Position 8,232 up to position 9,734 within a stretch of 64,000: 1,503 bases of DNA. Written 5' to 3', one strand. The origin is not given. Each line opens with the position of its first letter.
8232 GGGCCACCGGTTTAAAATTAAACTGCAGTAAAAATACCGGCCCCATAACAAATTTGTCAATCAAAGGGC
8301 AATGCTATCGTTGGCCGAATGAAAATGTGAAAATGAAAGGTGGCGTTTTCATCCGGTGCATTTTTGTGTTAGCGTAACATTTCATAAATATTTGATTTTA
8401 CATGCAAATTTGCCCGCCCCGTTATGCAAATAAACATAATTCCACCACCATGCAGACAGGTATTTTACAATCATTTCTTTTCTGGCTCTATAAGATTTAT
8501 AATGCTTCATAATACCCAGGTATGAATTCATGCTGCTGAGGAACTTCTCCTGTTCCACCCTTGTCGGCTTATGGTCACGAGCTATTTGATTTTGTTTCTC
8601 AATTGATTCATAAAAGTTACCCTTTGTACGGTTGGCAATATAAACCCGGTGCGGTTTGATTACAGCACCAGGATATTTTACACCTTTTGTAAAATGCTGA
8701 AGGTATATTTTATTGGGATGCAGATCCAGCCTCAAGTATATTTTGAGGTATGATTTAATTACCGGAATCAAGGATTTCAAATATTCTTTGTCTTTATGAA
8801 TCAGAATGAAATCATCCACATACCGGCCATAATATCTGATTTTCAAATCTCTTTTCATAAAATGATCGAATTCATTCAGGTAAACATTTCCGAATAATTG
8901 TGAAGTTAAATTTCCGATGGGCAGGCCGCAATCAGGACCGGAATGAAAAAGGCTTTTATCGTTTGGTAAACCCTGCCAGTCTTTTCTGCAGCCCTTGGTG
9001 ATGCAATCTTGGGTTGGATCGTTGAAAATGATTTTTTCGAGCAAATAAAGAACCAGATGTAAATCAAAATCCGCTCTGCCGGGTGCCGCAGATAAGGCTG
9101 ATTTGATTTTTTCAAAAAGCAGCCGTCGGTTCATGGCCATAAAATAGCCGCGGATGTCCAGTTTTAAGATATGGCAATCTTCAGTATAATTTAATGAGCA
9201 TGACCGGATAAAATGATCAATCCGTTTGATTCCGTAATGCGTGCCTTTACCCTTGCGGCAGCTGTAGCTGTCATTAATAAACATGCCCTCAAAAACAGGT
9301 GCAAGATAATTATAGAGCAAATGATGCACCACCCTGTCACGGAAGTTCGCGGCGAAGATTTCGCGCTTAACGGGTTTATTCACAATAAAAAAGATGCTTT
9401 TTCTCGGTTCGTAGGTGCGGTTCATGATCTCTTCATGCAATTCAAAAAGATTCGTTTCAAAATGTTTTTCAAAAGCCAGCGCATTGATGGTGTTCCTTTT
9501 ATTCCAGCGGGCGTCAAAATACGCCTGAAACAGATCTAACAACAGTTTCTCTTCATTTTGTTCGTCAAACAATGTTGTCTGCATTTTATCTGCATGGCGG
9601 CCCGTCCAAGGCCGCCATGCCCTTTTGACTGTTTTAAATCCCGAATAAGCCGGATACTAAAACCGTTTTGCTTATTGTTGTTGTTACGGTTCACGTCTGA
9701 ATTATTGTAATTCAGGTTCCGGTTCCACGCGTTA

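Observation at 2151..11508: Accessory island looks like a degenerate integron cassette array (attC-like sites plus an intI remnant)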

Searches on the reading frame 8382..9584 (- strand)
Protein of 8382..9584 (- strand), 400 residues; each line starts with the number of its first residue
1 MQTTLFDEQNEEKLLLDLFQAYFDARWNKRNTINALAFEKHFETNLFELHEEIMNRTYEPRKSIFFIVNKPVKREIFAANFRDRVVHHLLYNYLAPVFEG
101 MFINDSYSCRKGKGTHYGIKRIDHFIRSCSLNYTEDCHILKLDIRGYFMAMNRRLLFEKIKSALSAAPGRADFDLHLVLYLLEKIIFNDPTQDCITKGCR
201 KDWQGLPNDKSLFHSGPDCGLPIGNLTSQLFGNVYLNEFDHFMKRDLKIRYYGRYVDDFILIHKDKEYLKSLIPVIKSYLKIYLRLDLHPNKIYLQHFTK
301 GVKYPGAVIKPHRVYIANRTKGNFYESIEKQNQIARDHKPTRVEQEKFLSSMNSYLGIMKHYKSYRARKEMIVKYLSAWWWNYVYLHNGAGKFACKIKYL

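Call 5: search_protein_families(library=pfam, proteins=[window:8382-9584:-], max_evalue=0.01)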
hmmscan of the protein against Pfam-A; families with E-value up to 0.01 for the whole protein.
window:8382-9584:- (400 aa): 1 family
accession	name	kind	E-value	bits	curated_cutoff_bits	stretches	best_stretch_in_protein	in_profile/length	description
PF00078.32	RVT_1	-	2.1e-12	47.6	29.6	1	74-307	10-203/205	Reverse transcriptase (RNA-dependent DNA polymerase)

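Call 19: search_protein_families(library=ncbifam, proteins=[window:8382-9584:-], max_evalue=1)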
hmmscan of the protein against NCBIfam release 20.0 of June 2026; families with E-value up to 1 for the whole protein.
window:8382-9584:- (400 aa): 5 families
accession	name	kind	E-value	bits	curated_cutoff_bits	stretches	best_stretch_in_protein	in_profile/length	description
TIGR04416.1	group_II_RT_mat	equivalog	2.1e-28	99.5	300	2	34-163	24-149/353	group II intron reverse transcriptase/maturase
NF041747.1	Drt3a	equivalog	2.7e-11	43.5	200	1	136-299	110-241/412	antiviral reverse transcriptase Drt3a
NF038233.2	retron_St85_RT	exception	3.1e-09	36.5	235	1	126-332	78-254/289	retron St85 family RNA-directed DNA polymerase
NF041746.1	Drt2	equivalog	1.8e-08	34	390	1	218-365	221-388/416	antiviral reverse transcriptase Drt2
NF041749.1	Drt4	equivalog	0.00013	21.1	450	1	220-293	194-264/489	antiviral reverse transcriptase Drt4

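Call 32: find_encoding_contigs(protein=window:8382-9584:-, flank=10000, max_places=10)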
Protein window:8382-9584:- (400 aa): no gene with exactly this product is on record in the collection.

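Call 58: find_homologous_proteins(query=window:8382-9584:-, max_evalue=1e-30)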
Query window:8382-9584:- (400 aa): 7455 proteins with E <= 1e-30 among 8000 candidates; the best 120 are listed.
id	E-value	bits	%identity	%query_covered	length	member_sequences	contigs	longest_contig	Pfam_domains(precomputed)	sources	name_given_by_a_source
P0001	1.2e-276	935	100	100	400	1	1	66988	PF00078.33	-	-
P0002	4.1e-227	772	82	100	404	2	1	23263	PF00078.33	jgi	-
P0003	7.8e-204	695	74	99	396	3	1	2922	PF00078.33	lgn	-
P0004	2.2e-201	687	73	100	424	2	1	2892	PF00078.33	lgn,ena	-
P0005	3.5e-200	683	72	100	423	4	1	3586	PF00078.33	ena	-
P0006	4.8e-200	683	73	99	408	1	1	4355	PF00078.33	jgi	-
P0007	1.1e-199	682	72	99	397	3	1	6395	PF00078.33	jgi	jgi:hypothetical protein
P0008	1.3e-198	678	71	100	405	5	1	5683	PF00078.33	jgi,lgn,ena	-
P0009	1.8e-198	678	72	100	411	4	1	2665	PF00078.33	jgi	jgi:hypothetical protein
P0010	1.9e-198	678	73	100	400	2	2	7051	PF00078.33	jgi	jgi:RNA-directed DNA polymerase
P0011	6.9e-198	676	72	100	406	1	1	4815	PF00078.33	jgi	jgi:hypothetical protein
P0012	1.6e-196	671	72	100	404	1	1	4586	PF00078.33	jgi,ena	-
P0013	1.8e-196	671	72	99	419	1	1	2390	PF00078.33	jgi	jgi:RNA-directed DNA polymerase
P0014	3.2e-196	670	71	100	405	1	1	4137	PF00078.33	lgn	-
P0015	4.1e-196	670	72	100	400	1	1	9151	PF00078.33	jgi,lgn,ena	-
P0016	4.6e-196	670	70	99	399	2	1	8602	PF00078.33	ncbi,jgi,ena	-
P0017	8.2e-196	669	72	99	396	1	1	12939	PF00078.33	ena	-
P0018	1.6e-195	668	71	100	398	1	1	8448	PF00078.33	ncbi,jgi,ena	ncbi:MAG: reverse transcriptase domain-containing protein [archaeon]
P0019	2.4e-195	667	72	99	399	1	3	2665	PF00078.33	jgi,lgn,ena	-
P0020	1.6e-194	665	72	100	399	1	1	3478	PF00078.33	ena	-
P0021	1.6e-194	665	71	99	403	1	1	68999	PF00078.33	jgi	jgi:RNA-directed DNA polymerase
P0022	6.1e-194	663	71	98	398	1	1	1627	PF00078.33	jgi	jgi:RNA-directed DNA polymerase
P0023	7.7e-194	662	71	99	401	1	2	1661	PF00078.33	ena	-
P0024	1.7e-193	661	71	99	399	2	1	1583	PF00078.33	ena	-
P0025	5.9e-193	660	71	99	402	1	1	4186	PF00078.33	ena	-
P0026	5.9e-193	660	70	99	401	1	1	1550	PF00078.33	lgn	-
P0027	8.7e-193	659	71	99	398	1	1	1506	PF00078.33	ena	-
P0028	1.1e-192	659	71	99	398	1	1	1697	PF00078.33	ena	-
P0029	3.6e-192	657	70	99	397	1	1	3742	PF00078.33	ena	-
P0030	5.2e-192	656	70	98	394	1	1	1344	PF00078.33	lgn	-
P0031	9.3e-192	656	70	99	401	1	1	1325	PF00078.33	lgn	-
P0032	1.3e-191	655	69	99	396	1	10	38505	PF00078.33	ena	-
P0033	1.7e-191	655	69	99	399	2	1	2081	PF00078.33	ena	-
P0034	1.8e-191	655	72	99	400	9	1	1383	PF00078.33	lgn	-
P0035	2.7e-191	654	69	99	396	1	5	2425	PF00078.33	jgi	-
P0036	2.8e-191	654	69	99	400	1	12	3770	PF00078.33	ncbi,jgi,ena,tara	jgi:hypothetical protein|tara:strand:- start:200 stop:1402 length:1203 start_codon:yes stop_codon:ye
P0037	2.9e-191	654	69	99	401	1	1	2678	PF00078.33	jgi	-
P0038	3.1e-191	654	70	99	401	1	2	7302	PF00078.33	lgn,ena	-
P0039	3.4e-191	654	70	100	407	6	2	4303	PF00078.33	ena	-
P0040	6.5e-191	653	70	99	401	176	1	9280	PF00078.33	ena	-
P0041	7.2e-191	653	69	99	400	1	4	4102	PF00078.33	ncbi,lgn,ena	-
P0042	9.7e-191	652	70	100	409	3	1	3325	PF00078.33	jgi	-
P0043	1.1e-190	652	70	99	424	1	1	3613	PF00078.33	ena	-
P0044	1.3e-190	652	71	99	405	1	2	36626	PF00078.33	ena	-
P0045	1.5e-190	652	70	99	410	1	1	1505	PF00078.33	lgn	-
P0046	1.8e-190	651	69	99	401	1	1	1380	PF00078.33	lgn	-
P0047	2.4e-190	651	69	99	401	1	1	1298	PF00078.33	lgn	-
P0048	3.6e-190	650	70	99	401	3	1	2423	PF00078.33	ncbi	-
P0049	3.7e-190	650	71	99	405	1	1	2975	PF00078.33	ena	-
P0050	4.2e-190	650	69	99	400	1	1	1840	PF00078.33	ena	-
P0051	5.6e-190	650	70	99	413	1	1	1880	PF00078.33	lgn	-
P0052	1.2e-189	649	69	99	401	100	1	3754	PF00078.33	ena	-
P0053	1.5e-189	648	69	99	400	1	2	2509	PF00078.33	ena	-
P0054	1.5e-189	648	70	99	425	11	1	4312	PF00078.33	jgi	jgi:hypothetical protein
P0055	3.9e-189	647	68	100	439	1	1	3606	PF00078.33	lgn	-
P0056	5.7e-189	646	71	98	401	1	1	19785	PF00078.33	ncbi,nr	ncbi:MAG: RNA-directed DNA polymerase [Candidatus Marinimicrobia bacterium]|nr:RNA-directed DNA poly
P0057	1.2e-188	645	70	99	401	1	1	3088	PF00078.33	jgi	-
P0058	2.4e-188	644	69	99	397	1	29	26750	PF00078.33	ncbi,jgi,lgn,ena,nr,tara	ncbi:MAG: RNA-directed DNA polymerase [Candidatus Marinimicrobia bacterium]|jgi:hypothetical protein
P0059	2.7e-188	644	66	99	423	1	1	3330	PF00078.33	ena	-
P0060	3.6e-188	644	69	99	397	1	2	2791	PF00078.33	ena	-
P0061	4.3e-188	644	70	96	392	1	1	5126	PF00078.33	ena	-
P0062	5.1e-188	643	70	99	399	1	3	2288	PF00078.33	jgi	-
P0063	5.6e-188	643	69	99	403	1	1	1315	PF00078.33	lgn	-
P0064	6.6e-188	643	70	100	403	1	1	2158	PF00078.33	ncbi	-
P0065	7.5e-188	643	69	99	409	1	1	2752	PF00078.33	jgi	-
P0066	7.9e-188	643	70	99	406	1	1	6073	PF00078.33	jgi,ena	-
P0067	8.9e-188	643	70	100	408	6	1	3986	PF00078.33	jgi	jgi:RNA-directed DNA polymerase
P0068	9.5e-188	642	70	98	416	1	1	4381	PF00078.33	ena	-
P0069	1.1e-187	642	70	99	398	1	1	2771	PF00078.33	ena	-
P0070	1.3e-187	642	69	100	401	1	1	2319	PF00078.33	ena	-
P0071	1.7e-187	642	69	99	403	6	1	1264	PF00078.33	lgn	-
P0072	1.8e-187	642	69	100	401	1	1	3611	PF00078.33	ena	-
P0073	4.2e-187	640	69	99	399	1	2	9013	PF00078.33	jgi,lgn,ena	-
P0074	4.6e-187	640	68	99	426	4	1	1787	PF00078.33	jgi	jgi:RNA-directed DNA polymerase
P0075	5.8e-187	640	71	99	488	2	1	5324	PF09603.16,PF00078.33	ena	-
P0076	6.2e-187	640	69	99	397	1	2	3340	PF00078.33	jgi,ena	-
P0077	7.6e-187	639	69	99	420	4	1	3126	PF00078.33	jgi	-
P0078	1.4e-186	639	70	99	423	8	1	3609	PF00078.33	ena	-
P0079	1.8e-186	638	69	100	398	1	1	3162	PF00078.33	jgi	jgi:hypothetical protein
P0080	3.0e-186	637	69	99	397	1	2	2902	PF00078.33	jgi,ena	-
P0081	3.3e-186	637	70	96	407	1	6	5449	PF00078.33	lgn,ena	-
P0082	3.8e-186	637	69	99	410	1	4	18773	PF00078.33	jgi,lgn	jgi:hypothetical protein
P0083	7.7e-186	636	68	99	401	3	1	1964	PF00078.33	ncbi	-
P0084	1.1e-185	636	69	99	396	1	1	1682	PF00078.33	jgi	jgi:RNA-directed DNA polymerase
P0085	1.8e-185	635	67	99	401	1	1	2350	PF00078.33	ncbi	-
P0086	1.8e-185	635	69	99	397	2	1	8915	PF00078.33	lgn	-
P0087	2.3e-185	635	68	99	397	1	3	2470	PF00078.33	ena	-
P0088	2.6e-185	634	68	100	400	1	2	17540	PF00078.33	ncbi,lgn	-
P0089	4.0e-185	634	69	100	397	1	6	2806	PF00078.33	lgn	-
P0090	6.0e-185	633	68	99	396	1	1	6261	PF00078.33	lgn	-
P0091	6.9e-185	633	68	100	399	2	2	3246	PF00078.33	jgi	jgi:RNA-directed DNA polymerase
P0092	8.0e-185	633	69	99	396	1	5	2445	PF00078.33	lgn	-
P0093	1.0e-184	632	68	100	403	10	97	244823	PF00078.33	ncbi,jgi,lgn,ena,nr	ncbi:MAG: reverse transcriptase/maturase family protein [Tenuifilaceae bacterium]|jgi:RNA-directed D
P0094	1.1e-184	632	69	99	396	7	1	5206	PF00078.33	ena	-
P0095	1.2e-184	632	70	99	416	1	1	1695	PF00078.33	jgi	jgi:hypothetical protein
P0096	1.8e-184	632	66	99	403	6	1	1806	PF00078.33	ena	-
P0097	1.8e-184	632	68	99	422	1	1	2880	PF00078.33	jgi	jgi:retron-type reverse transcriptase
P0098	2.3e-184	631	69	99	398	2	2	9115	PF00078.33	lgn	-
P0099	2.5e-184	631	69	100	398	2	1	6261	PF00078.33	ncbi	-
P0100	2.6e-184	631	68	99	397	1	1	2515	PF00078.33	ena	-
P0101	2.8e-184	631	69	96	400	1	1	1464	PF00078.33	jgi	jgi:RNA-directed DNA polymerase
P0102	2.9e-184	631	67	99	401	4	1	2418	PF00078.33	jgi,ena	-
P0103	3.7e-184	631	69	99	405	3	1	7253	PF00078.33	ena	-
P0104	5.5e-184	630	66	100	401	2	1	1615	PF00078.33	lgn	-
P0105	6.3e-184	630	68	100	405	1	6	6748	PF00078.33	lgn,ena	-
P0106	8.5e-184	629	68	99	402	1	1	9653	PF00078.33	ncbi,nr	ncbi:hypothetical protein BVY01_02760 [bacterium I07]|nr:hypothetical protein BVY01_02760 [bacterium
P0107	8.7e-184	629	70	96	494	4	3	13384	PF00078.33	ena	-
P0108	8.7e-184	629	68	99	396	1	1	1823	PF00078.33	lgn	-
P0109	1.2e-183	629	69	95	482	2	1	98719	PF09603.16,PF00078.33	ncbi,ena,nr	ncbi:MAG: group II intron reverse transcriptase domain-containing protein [Bacteroidetes bacterium]|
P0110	1.7e-183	628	68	100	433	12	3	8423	PF00078.33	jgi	jgi:RNA-directed DNA polymerase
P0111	1.7e-183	628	68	100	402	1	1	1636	PF00078.33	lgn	-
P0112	2.0e-183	628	68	100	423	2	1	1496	PF00078.33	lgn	-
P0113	2.2e-183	628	68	99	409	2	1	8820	PF00078.33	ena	-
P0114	2.5e-183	628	68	100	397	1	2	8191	PF00078.33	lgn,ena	-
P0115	2.6e-183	628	66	99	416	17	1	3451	PF00078.33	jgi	-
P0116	2.9e-183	628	69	97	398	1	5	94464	PF00078.33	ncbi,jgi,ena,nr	ncbi:MAG TPA: reverse transcriptase/maturase family protein [Salinivirgaceae bacterium]|nr:reverse t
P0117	3.1e-183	628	68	99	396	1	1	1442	PF00078.33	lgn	-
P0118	3.8e-183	627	67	99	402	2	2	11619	PF00078.33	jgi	-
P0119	6.3e-183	627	67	99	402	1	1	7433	PF00078.33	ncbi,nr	ncbi:group II intron reverse transcriptase domain-containing protein [candidate division KSB1 bacter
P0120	7.9e-183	626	67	99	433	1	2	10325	PF00078.33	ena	-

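Call 59: find_encoding_contigs(protein=P0002, flank=10000, max_places=3)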
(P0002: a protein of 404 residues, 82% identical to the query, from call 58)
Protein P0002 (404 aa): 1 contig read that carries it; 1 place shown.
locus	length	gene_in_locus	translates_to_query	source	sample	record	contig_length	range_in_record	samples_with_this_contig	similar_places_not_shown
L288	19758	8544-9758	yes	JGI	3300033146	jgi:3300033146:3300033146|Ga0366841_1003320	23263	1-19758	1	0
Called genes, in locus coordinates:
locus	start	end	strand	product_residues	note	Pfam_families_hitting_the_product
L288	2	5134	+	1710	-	?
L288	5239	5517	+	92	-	PF09603:Fib_succ_major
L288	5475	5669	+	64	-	PF00072:Response_reg (weak)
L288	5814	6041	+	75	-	-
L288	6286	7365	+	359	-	PF07661:MORN_2 (faint), PF09603:Fib_succ_major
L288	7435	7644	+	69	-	-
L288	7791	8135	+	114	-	PF05635:23S_rRNA_IVP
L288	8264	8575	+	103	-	PF09603:Fib_succ_major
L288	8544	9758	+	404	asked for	PF00078:RVT_1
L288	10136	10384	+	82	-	PF04014:MazE_antitoxin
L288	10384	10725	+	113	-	PF02452:PemK_toxin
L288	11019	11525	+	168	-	-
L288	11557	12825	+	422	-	PF09861:Lar_N, PF21113:LarA_C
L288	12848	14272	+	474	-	PF12801:Fer4_5 (weak)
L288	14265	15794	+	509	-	PF00939:Na_sulph_symp, PF03600:CitMHS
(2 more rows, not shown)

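Call 60: find_encoding_contigs(protein=P0021, flank=10000, max_places=3)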
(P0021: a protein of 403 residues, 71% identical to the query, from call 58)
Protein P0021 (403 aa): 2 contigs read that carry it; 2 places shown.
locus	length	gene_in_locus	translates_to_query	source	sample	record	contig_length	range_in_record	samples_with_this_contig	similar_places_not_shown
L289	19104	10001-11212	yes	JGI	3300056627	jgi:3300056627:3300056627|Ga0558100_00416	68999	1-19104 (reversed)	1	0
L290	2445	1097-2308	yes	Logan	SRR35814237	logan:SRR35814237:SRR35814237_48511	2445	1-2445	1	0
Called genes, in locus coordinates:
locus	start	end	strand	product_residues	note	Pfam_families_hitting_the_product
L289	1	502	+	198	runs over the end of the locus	-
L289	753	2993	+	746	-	PF01935:DUF87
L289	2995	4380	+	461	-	PF09376:NurA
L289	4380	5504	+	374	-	PF01555:N6_N4_Mtase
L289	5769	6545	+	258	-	PF18928:DUF5677 (weak)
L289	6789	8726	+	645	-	PF20608:Phage_tube_C (faint), PF08308:PEGA (weak), PF25641:Head_fiber_dimeric (faint), PF13620:CarboxypepD_reg (faint), PF13715:CarbopepD_reg_2 (faint), PF08308:PEGA, PF09603:Fib_succ_major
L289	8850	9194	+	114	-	PF05635:23S_rRNA_IVP, PF22296:bAvd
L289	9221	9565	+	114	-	PF05635:23S_rRNA_IVP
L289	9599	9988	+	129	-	PF09603:Fib_succ_major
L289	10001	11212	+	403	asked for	PF00078:RVT_1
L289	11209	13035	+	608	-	-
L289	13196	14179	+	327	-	-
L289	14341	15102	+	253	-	PF13175:AAA_15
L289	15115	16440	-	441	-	PF00872:Transposase_mut, PF10551:MULE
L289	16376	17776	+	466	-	PF13175:AAA_15, PF13304:AAA_21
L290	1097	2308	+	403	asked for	PF00078:RVT_1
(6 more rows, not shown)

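Call 87: find_encoding_contigs(protein=P0017, flank=6000, max_places=2)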
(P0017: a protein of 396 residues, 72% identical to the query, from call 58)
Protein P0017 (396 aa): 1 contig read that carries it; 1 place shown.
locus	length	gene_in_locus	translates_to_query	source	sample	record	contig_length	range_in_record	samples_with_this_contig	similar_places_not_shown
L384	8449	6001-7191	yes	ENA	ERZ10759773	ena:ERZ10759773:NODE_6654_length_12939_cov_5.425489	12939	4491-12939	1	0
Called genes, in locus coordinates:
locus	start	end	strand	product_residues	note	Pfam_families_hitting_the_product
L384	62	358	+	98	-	PF10387:DUF2442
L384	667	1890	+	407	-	PF13505:OMP_b-brl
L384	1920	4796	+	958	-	PF00801:PKD (faint), PF18911:PKD_4, PF09603:Fib_succ_major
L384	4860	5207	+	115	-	PF05635:23S_rRNA_IVP (weak), PF22296:bAvd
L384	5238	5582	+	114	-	PF05635:23S_rRNA_IVP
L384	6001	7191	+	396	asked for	PF00078:RVT_1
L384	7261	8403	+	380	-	-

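Call 88: find_encoding_contigs(protein=P0015, flank=6000, max_places=2)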
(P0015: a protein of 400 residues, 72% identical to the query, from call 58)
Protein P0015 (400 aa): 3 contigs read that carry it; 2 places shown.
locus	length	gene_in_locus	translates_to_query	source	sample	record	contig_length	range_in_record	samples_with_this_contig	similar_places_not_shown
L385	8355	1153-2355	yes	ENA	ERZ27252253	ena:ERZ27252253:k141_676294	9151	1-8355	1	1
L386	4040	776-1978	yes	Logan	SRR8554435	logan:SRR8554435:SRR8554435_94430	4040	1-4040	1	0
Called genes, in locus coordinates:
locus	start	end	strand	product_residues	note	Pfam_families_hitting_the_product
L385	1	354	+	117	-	?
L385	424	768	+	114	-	PF05635:23S_rRNA_IVP (weak), PF22296:bAvd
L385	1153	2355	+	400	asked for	PF00078:RVT_1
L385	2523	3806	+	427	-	PF00596:Aldolase_II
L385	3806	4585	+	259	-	-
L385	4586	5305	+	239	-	-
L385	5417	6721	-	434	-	PF01408:GFO_IDH_MocA, PF22725:GFO_IDH_MocA_C3, PF02894:GFO_IDH_MocA_C (faint)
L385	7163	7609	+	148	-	PF00355:Rieske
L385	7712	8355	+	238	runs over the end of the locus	PF03781:FGE-sulfatase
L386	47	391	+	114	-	PF05635:23S_rRNA_IVP (weak), PF22296:bAvd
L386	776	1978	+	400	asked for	PF00078:RVT_1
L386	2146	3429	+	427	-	PF00596:Aldolase_II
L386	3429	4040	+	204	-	?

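Call 89: find_encoding_contigs(protein=P0010, flank=6000, max_places=3)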
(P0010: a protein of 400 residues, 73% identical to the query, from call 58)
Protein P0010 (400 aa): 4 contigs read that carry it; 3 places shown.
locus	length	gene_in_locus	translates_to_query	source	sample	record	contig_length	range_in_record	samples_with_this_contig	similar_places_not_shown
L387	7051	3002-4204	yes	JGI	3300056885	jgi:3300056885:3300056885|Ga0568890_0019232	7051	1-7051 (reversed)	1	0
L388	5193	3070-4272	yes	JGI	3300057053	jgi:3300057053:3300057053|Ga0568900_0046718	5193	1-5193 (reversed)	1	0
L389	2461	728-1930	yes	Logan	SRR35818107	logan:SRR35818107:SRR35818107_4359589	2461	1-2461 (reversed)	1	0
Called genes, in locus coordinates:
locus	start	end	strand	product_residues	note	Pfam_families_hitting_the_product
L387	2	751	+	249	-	?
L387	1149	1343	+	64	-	-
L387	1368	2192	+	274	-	PF09603:Fib_succ_major, PF26707:DUF8237 (faint)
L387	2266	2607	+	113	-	PF05635:23S_rRNA_IVP (weak), PF22296:bAvd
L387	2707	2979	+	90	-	PF09603:Fib_succ_major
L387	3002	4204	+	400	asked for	PF00078:RVT_1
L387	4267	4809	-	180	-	PF02572:CobA_CobO_BtuR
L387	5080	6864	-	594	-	PF01293:PEPCK_ATP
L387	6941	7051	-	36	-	?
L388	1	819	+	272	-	?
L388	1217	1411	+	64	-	-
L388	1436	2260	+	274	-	PF09603:Fib_succ_major, PF26707:DUF8237 (faint)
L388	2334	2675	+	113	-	PF05635:23S_rRNA_IVP (weak), PF22296:bAvd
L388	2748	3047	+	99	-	PF09603:Fib_succ_major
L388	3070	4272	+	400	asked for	PF00078:RVT_1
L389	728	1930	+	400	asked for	PF00078:RVT_1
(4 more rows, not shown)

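Call 103: search_protein_families(library=padloc, proteins=[window:8382-9584:-], max_evalue=0.001)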
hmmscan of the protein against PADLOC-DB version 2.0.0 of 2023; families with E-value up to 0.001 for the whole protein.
window:8382-9584:- (400 aa): 47 families (the best 25 are shown)
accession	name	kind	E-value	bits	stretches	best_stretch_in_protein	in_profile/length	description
PDLC01136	RT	-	1.4e-37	127.6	1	32-311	28-260/263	RT (reverse transcriptase)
PDLC02063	Cas1_IIIb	-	1.3e-27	94.6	1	12-358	26-300/617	-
PDLC03754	RT_UG17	-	6.9e-24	82.5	1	3-354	4-313/429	DRT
PDLC03779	RT_UG4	-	1.1e-20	72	2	217-345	169-285/307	DRT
PDLC03764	RT_UG26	-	2.1e-18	64.3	1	48-352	44-316/398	DRT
PDLC03780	RT_UG5-nitrilase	-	3.3e-18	63.5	1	131-292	181-314/907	DRT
PDLC03778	RT_UG39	-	1.9e-15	54.9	1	34-291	92-363/541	DRT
PDLC03768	Drt3a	-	6.9e-15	53.4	1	213-287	176-245/411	DRT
PDLC03773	RT_UG34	-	7.1e-15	52.9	1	46-280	49-272/512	DRT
PDLC03785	RT_UG9_large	-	7.5e-15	52.2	1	46-333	276-527/772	DRT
PDLC02175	Drt3a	-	2e-14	51.7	1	219-294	159-234/417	-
PDLC03756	RT_UG19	-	2.3e-14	51.4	1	176-300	164-279/562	DRT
PDLC03781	RT_UG5_small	-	4.1e-14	49.9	1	135-270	187-309/631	DRT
PDLC03757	Drt2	-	2.8e-13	47.7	1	211-384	285-435/502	DRT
PDLC03766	Drt9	-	5.9e-13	46.4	1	25-277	50-261/488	DRT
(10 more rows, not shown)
